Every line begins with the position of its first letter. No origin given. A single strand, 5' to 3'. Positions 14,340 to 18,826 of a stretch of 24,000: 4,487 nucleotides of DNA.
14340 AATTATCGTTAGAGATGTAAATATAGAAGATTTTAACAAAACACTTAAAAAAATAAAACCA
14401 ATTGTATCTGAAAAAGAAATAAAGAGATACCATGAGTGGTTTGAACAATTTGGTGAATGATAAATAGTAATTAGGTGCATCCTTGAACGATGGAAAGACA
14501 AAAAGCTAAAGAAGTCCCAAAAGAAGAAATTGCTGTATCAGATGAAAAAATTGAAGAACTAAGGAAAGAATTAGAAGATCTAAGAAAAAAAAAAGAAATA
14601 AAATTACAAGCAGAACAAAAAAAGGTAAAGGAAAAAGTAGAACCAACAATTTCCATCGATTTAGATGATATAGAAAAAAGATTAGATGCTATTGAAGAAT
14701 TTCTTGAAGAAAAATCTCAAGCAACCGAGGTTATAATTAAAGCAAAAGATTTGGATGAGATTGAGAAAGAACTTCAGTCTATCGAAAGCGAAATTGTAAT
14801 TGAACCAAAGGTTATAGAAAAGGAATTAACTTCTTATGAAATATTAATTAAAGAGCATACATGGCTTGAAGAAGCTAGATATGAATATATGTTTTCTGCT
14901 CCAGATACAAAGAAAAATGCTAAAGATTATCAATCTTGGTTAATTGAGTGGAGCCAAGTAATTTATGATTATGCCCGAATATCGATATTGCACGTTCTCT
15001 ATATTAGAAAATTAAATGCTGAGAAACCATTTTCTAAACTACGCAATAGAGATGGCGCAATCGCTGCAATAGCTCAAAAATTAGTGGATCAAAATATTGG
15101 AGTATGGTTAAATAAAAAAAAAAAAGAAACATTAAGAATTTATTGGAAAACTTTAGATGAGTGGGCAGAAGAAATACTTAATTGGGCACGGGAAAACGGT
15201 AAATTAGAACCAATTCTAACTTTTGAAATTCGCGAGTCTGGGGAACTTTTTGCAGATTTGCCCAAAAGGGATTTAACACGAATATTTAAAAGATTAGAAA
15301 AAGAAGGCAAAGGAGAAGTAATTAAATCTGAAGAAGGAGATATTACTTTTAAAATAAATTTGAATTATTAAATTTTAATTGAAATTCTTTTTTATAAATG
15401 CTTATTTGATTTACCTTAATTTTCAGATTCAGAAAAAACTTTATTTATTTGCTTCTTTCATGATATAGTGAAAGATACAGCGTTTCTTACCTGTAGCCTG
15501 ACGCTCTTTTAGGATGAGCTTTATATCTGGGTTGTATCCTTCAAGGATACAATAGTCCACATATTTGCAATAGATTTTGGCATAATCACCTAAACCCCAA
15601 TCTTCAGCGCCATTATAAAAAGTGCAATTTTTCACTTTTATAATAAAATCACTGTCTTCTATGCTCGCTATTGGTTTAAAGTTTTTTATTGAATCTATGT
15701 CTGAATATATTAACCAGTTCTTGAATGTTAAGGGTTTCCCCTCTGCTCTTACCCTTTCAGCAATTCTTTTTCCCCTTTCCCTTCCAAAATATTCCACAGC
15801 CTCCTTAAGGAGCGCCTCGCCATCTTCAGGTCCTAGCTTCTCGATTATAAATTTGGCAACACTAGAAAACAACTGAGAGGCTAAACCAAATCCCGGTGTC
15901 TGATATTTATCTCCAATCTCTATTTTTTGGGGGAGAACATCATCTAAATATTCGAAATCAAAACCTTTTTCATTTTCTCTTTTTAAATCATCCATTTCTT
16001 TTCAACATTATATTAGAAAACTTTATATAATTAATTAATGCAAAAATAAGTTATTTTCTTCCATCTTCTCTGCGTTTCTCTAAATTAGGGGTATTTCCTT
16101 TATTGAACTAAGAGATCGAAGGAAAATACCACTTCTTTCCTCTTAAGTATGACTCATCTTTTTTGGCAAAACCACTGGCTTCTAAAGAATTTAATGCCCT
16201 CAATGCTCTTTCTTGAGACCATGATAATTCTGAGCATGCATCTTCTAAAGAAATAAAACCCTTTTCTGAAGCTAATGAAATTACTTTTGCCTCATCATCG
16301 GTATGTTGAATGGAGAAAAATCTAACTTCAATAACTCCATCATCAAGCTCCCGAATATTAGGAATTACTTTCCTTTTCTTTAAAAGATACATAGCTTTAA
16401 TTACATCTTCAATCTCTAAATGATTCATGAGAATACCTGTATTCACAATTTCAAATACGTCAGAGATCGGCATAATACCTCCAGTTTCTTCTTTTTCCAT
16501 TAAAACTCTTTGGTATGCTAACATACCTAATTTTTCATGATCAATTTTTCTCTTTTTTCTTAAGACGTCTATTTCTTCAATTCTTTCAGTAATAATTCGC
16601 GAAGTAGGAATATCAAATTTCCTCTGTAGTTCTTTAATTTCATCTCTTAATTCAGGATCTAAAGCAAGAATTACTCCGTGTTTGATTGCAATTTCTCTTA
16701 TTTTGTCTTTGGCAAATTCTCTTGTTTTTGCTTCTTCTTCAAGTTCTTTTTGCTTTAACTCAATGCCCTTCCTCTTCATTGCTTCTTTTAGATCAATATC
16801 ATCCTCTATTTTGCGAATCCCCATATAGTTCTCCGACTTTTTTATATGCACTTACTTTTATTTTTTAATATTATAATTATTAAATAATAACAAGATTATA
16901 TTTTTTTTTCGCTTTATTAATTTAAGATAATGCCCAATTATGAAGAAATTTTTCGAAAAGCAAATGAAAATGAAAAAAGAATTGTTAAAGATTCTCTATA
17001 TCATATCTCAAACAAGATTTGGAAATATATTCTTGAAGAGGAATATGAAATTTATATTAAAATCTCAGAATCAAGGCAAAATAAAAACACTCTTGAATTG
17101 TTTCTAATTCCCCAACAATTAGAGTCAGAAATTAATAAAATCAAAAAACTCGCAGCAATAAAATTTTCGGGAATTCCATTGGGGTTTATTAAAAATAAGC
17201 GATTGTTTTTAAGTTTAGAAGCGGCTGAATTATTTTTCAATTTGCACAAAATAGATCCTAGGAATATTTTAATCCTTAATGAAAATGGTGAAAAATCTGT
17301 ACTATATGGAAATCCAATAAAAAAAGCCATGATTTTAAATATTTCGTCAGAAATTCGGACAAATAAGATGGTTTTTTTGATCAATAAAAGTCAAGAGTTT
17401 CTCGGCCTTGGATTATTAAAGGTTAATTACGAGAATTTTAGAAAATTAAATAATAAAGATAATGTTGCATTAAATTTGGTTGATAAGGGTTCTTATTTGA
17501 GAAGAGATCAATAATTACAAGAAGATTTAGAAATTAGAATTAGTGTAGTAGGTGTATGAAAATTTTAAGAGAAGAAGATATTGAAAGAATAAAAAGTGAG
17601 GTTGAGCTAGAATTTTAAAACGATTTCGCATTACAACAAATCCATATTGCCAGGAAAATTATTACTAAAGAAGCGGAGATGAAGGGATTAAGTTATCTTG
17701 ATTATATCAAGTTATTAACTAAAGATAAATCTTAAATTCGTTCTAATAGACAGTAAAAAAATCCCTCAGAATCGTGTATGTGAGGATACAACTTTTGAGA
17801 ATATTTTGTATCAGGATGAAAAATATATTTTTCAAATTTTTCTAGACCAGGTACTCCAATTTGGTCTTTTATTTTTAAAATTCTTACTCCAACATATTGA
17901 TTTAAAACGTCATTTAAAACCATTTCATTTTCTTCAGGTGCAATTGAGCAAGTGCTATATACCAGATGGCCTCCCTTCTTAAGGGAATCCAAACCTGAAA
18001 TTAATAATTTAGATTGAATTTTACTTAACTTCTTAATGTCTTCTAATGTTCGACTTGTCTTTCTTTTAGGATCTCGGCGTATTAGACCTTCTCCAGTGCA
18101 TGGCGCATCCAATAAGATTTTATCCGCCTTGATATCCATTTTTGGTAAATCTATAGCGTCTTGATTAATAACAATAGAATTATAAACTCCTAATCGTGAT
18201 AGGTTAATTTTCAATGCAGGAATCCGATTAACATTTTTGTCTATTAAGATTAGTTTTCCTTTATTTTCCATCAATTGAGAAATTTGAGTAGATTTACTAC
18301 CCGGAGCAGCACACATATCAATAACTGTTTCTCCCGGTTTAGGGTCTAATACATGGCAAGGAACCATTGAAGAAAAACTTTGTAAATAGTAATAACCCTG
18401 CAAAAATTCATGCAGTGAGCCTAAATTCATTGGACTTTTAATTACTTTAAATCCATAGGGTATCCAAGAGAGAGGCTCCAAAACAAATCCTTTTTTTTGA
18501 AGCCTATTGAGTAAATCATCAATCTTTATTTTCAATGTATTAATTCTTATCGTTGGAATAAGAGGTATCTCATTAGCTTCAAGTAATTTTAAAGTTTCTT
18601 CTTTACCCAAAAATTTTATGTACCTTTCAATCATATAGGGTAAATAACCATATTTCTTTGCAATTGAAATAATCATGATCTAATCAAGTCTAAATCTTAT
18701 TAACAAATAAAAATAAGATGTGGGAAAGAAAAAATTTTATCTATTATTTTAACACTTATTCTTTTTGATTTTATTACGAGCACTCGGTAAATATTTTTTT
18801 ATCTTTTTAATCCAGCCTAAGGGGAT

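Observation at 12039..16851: Eukaryote-like ESCRT locus (ESCRT-III, Vps4, Vps25, Vps22/36) in an archaeal genome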

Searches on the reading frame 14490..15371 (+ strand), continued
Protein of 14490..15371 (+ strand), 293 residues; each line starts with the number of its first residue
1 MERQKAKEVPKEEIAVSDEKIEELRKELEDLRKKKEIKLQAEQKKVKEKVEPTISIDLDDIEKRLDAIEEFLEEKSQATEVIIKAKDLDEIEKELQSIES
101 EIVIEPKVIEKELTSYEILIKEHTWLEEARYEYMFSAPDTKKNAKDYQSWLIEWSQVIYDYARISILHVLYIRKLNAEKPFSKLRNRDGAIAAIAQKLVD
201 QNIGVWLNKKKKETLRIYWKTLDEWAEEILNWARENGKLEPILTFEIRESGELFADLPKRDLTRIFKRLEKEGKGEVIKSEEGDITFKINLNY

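Call 50: predict_structure(alignment_id=A3)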
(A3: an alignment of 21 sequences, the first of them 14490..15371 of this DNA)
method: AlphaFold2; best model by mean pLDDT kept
length: 293 residues; sequences in the alignment: 21
mean_pLDDT: 53.1   pTM: 0.28
mean pLDDT of the five models: 53.1, 53.1, 49.2, 46.7, 45.2
residues with pLDDT >= 90: 0; 70-90: 49; 50-70: 94; < 50: 150
segments of 3 or more residues with pLDDT < 50: 1-13, 48-54, 105-113, 129-176, 189-228, 236-255, 291-293
pLDDT, mean of each block of 10 residues (from residue 1): 39 58 74 73 53 58 79 66 65 74 48 49 52 43 46 46 46 48 55 45 34 32 47 51 42 48 57 61 55 41
secondary structure, 60 per line:
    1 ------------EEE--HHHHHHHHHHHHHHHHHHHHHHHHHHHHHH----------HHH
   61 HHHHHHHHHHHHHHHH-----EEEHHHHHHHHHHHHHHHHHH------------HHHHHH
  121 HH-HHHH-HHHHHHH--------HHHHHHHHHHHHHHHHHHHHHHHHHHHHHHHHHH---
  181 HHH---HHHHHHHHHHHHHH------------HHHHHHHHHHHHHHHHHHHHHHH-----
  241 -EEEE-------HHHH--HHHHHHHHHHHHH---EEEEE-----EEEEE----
elements in order: E13-15 H18-47 H58-76 E82-84 H85-102 H115-122 H124-127 H129-135 H144-177 H187-200 H213-235 E242-245 H253-256 H259-271 E275-279 E285-289

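Call 56: search_protein_families(library=pfam, proteins=[L019:12356-13660:-, L019:13660-14619:-, L009:12311-14299:-, L015:12297-15383:-, L008:1534-2376:+, L008:2538-3386:+, L009:5622-6467:+, L009:4977-5453:+, L007:11093-11680:+, L008:14451-15932:-], max_evalue=0.01)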
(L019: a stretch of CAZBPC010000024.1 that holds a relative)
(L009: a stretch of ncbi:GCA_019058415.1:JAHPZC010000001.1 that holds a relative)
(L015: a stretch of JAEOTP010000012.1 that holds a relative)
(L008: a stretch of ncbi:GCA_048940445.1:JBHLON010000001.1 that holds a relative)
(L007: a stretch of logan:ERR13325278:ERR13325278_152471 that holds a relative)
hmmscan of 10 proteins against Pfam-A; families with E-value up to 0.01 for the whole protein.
L019:12356-13660:- (434 aa): 0 families

L019:13660-14619:- (319 aa): 0 families

L009:12311-14299:- (662 aa): 0 families

L015:12297-15383:- (1028 aa): 1 family
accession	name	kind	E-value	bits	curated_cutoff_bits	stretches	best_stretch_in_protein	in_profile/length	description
PF00041.27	fn3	-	0.0022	18.6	25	1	387-468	2-79/84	Fibronectin type III domain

L008:1534-2376:+ (280 aa): 0 families

L008:2538-3386:+ (282 aa): 0 families

L009:5622-6467:+ (281 aa): 0 families

L009:4977-5453:+ (158 aa): 0 families

L007:11093-11680:+ (195 aa): 0 families

L008:14451-15932:- (493 aa): 0 families

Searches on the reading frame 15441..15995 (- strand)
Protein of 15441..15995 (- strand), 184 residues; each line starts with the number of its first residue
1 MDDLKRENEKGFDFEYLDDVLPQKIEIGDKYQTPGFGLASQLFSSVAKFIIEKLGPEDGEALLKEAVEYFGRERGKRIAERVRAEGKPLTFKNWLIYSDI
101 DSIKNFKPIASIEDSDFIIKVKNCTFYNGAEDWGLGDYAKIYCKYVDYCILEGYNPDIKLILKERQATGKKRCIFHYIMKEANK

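Call 4: search_protein_families(library=pfam, proteins=[window:15441-15995:-], max_evalue=0.1)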
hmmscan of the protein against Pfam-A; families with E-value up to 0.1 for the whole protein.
window:15441-15995:- (184 aa): 1 family
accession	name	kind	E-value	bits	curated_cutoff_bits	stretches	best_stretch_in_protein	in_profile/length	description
PF14196.11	ATC_hydrolase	-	1.6e-23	84.5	28.1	1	40-177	6-145/145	L-2-amino-thiazoline-4-carboxylic acid hydrolase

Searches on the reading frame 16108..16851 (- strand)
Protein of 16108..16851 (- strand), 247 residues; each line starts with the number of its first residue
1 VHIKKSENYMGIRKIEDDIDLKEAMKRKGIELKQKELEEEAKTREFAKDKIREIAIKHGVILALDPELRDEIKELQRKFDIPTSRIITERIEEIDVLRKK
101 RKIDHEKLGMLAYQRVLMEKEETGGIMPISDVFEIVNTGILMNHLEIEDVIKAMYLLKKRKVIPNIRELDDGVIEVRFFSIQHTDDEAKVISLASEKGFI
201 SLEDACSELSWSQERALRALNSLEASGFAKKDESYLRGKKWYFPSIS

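Call 4: search_protein_families(library=pfam, proteins=[window:16108-16851:-], max_evalue=0.1)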
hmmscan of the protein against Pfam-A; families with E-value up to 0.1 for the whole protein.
window:16108-16851:- (247 aa): 2 families
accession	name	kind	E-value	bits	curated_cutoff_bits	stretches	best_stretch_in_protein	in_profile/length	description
PF04157.22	EAP30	-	1.2e-11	45.2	26.8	1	11-232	2-218/219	EAP30/Vps36 family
PF02319.26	E2F_TDP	-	0.052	13.7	25.7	0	189-233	11-57/65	E2F/DP family winged-helix DNA-binding domain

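Call 12: search_solved_structures(query=window:16108-16851:-, max_evalue=1, show_alignments=2)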
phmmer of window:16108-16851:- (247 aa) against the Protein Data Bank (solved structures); distinct sequences matched with E-value up to 1: 5.
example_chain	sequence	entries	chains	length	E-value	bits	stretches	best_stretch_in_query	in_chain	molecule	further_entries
3cuq_B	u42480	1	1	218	9.5e-08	35.1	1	118-242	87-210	Vacuolar protein-sorting-associated protein 36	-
2zme_B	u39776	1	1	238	4.6e-07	32.9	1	116-242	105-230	Vacuolar protein-sorting-associated protein 36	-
2zme_A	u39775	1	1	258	1.3e-05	28.1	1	25-233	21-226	Vacuolar-sorting protein SNF8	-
3cuq_A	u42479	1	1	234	0.0002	24.2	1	32-233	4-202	Vacuolar-sorting protein SNF8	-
1u5t_A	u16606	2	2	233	0.14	15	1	48-229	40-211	appears to be functionally related to SNF7; Snf8p | VPS22, YPL002C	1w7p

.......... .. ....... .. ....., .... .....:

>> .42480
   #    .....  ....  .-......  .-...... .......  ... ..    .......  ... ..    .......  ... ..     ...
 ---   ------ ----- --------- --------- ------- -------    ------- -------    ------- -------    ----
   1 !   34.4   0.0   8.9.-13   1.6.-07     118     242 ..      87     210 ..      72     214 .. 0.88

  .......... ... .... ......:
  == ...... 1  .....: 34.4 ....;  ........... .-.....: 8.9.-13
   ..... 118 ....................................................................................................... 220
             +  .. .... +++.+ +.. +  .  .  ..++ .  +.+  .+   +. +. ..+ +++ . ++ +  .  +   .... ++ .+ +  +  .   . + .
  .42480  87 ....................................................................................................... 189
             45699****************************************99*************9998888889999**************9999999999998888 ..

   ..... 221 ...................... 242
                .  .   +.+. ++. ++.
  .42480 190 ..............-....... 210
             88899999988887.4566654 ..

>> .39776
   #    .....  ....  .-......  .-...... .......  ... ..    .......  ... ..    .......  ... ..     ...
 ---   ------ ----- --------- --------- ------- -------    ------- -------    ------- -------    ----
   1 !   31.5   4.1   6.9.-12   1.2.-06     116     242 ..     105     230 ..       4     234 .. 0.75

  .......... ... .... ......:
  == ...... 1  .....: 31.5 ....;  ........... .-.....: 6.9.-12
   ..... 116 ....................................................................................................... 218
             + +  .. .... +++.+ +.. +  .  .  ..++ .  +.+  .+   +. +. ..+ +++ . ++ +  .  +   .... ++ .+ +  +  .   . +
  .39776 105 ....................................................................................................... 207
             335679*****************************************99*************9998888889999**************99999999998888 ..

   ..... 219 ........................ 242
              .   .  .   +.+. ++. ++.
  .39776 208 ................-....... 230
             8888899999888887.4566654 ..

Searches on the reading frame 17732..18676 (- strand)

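Call 4: search_protein_families(library=pfam, proteins=[window:17732-18676:-], max_evalue=0.1)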
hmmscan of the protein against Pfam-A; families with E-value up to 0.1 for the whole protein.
window:17732-18676:- (314 aa): 9 families
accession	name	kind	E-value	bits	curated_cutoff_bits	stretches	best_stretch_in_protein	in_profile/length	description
PF01189.24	Methyltr_RsmB-F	-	1.4e-55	188.5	27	1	109-311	3-198/199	16S rRNA methyltransferase RsmB/F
PF17125.10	Methyltr_RsmF_N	-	7.3e-11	42.8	34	1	16-99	6-84/86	N-terminal domain of 16S rRNA methyltransferase RsmF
PF22458.1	RsmF-B_ferredox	-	1.2e-09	38.6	27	1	14-79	4-68/74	Methyltr_RsmF/B-like, ferredoxin-like domain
PF13847.12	Methyltransf_31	-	3.8e-09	36.8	27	1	113-244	2-127/145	Methyltransferase domain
PF02475.24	TRM5-TYW2_MTfase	-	0.0012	19.2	28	1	113-195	35-116/164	TRM5/TYW2 methyltransferase domain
PF01728.25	FtsJ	-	0.0014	19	24.1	1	113-265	20-160/181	FtsJ-like methyltransferase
PF01209.24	Ubie_methyltran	-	0.0016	18.3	20.1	1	111-186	44-119/233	ubiE/COQ5 methyltransferase family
PF21148.3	NSUN5_fdxn-like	-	0.003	18.4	24.5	1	43-67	5-29/78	NOL1/NOP2/Sun domain family member 5, ferredoxin-like domain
PF03602.21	Cons_hypoth95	-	0.048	13.8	24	1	115-197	42-127/182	Conserved hypothetical protein 95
